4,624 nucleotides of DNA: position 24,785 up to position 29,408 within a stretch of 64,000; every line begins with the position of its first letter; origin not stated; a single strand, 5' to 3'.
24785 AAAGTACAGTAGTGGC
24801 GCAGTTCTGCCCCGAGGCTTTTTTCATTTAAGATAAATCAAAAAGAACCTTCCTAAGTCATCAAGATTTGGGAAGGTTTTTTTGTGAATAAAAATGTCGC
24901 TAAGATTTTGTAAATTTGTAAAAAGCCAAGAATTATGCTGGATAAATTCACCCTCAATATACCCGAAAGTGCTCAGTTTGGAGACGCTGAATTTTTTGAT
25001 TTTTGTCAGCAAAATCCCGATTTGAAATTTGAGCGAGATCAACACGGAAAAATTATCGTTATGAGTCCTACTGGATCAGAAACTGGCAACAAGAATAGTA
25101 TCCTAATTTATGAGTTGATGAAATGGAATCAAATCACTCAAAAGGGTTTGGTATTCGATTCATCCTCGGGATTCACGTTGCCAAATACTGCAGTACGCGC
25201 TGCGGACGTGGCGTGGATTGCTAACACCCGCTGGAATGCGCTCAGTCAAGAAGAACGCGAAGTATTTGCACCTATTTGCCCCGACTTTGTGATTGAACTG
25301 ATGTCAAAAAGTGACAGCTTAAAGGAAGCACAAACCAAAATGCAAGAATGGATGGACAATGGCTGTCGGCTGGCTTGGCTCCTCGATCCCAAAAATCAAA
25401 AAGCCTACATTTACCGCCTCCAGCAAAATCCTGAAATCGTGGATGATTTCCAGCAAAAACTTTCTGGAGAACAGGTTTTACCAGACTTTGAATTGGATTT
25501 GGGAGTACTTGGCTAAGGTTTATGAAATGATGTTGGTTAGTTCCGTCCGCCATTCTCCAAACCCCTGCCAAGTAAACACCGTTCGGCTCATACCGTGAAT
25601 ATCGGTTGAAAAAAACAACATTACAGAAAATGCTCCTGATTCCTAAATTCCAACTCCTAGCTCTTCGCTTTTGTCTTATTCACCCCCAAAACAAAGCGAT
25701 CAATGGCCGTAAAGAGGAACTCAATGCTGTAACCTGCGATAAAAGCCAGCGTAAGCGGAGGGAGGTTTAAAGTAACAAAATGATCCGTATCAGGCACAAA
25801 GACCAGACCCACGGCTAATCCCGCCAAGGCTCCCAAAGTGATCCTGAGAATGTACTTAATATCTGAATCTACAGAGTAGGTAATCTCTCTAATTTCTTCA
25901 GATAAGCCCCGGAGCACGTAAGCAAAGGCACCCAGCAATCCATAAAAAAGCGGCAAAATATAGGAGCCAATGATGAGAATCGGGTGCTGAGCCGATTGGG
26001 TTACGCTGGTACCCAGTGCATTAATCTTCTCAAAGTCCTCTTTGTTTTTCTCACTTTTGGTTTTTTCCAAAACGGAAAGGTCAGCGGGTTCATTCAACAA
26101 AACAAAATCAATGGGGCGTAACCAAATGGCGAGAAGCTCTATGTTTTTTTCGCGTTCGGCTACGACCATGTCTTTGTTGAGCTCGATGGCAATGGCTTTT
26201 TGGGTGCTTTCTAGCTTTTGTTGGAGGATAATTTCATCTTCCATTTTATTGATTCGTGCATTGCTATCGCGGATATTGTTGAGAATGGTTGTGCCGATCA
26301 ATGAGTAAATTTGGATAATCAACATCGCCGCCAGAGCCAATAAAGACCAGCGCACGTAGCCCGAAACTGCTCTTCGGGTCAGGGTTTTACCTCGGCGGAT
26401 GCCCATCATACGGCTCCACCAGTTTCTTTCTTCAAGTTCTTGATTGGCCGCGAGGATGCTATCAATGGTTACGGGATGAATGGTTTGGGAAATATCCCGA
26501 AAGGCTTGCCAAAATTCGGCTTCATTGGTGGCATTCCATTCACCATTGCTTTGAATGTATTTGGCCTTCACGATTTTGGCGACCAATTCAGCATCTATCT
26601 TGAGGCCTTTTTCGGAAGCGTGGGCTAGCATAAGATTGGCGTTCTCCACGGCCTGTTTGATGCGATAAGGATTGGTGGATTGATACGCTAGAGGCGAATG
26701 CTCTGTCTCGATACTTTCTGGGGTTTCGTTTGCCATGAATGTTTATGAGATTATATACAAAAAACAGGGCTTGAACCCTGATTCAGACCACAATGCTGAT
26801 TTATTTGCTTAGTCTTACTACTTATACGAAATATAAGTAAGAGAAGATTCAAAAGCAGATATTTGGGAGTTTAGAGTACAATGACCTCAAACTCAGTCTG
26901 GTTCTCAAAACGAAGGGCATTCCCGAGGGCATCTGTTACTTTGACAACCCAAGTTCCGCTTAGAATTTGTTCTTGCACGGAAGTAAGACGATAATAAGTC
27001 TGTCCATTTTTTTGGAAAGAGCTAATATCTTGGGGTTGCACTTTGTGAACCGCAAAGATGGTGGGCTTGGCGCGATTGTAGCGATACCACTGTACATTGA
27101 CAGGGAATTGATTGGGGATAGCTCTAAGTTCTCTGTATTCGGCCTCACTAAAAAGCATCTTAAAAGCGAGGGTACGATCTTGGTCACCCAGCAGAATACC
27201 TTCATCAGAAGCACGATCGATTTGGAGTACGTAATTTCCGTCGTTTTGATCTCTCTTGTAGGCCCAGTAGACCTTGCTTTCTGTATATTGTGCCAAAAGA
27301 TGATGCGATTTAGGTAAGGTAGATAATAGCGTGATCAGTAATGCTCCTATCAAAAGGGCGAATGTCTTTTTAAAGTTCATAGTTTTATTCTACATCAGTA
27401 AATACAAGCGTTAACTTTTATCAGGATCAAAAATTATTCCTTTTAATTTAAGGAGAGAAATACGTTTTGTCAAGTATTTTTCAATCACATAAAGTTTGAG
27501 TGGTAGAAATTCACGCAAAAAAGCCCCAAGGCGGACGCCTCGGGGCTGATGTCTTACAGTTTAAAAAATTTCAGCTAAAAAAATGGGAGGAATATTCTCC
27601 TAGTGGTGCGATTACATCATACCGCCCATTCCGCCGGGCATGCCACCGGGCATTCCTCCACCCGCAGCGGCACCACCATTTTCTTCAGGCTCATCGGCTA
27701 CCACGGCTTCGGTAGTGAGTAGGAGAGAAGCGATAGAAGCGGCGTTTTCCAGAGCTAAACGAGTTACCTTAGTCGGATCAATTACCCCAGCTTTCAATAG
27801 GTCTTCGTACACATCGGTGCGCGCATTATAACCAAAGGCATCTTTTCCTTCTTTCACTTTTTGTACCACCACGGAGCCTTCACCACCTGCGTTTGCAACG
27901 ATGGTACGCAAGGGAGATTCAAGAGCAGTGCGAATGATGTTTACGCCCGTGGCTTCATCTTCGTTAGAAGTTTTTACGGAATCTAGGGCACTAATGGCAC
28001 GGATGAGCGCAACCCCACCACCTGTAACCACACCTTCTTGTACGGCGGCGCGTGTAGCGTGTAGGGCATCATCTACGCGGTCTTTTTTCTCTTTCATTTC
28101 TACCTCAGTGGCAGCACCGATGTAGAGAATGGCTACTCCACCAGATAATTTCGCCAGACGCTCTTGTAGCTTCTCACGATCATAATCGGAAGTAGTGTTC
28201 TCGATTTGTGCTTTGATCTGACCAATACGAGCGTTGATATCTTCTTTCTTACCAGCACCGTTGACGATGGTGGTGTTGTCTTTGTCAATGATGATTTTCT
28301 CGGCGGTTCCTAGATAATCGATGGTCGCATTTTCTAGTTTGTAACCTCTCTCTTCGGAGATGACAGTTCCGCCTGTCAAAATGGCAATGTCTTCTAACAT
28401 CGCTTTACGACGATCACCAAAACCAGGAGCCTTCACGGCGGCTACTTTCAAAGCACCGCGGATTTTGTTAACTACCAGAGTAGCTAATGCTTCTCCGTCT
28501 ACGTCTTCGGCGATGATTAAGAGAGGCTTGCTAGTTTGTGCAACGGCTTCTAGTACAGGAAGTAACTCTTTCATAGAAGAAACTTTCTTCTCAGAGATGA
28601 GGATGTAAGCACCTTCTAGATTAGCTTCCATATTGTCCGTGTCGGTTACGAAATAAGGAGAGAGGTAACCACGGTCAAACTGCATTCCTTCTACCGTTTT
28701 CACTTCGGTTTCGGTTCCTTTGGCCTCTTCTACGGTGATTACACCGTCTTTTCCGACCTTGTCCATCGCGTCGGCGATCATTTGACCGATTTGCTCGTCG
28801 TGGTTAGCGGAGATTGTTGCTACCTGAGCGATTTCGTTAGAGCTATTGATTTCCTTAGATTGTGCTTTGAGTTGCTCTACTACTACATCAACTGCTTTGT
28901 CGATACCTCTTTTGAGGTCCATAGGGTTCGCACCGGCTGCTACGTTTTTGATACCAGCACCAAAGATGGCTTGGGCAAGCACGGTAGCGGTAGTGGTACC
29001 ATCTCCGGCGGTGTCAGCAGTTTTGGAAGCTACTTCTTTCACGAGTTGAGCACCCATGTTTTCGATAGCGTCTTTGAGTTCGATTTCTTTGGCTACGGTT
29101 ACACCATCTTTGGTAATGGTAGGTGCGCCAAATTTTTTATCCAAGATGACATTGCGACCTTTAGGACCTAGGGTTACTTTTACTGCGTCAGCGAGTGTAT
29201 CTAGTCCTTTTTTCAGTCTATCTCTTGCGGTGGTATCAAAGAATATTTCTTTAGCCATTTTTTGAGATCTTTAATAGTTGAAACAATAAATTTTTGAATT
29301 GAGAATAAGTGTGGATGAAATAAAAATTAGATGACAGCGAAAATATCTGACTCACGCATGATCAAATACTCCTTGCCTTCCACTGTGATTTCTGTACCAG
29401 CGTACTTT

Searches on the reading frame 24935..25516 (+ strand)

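Call 85: search_protein_families(library=pfam, proteins=[window:24935-25516:+], max_evalue=0.00001)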
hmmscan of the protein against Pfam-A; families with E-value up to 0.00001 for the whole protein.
window:24935-25516:+ (193 aa): 1 family
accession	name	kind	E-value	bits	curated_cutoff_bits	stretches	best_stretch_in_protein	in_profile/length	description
PF05685.18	Uma2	-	1.2e-38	132.8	27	1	18-189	2-171/172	Putative restriction endonuclease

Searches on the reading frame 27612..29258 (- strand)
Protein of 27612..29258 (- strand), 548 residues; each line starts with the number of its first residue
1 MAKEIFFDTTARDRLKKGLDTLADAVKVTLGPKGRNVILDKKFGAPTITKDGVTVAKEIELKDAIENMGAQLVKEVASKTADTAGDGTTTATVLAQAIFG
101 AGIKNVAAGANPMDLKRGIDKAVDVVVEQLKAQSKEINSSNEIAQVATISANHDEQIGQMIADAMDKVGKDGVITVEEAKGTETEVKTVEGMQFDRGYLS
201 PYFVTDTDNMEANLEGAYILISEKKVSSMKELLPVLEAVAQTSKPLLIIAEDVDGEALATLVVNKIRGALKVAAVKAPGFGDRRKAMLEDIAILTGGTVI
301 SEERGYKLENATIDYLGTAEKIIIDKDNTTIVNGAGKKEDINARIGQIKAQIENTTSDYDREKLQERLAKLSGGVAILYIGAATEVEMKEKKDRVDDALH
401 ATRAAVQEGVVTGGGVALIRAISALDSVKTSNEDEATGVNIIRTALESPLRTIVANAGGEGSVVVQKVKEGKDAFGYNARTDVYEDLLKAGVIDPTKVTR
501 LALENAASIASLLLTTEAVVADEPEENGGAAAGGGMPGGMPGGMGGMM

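Call 32: search_protein_families(library=pfam, proteins=[window:27612-29258:-], max_evalue=0.001)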
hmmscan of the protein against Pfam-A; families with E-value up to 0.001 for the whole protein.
window:27612-29258:- (548 aa): 1 family
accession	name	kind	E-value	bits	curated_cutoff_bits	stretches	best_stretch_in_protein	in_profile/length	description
PF00118.29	Cpn60_TCP1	-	4.9e-78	263.4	34.3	1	22-523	1-489/490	TCP-1/cpn60 chaperonin family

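Call 33: search_protein_families(library=padloc, proteins=[window:27612-29258:-], max_evalue=0.001)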
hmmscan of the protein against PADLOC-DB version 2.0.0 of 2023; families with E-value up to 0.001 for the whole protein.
window:27612-29258:- (548 aa): 0 families
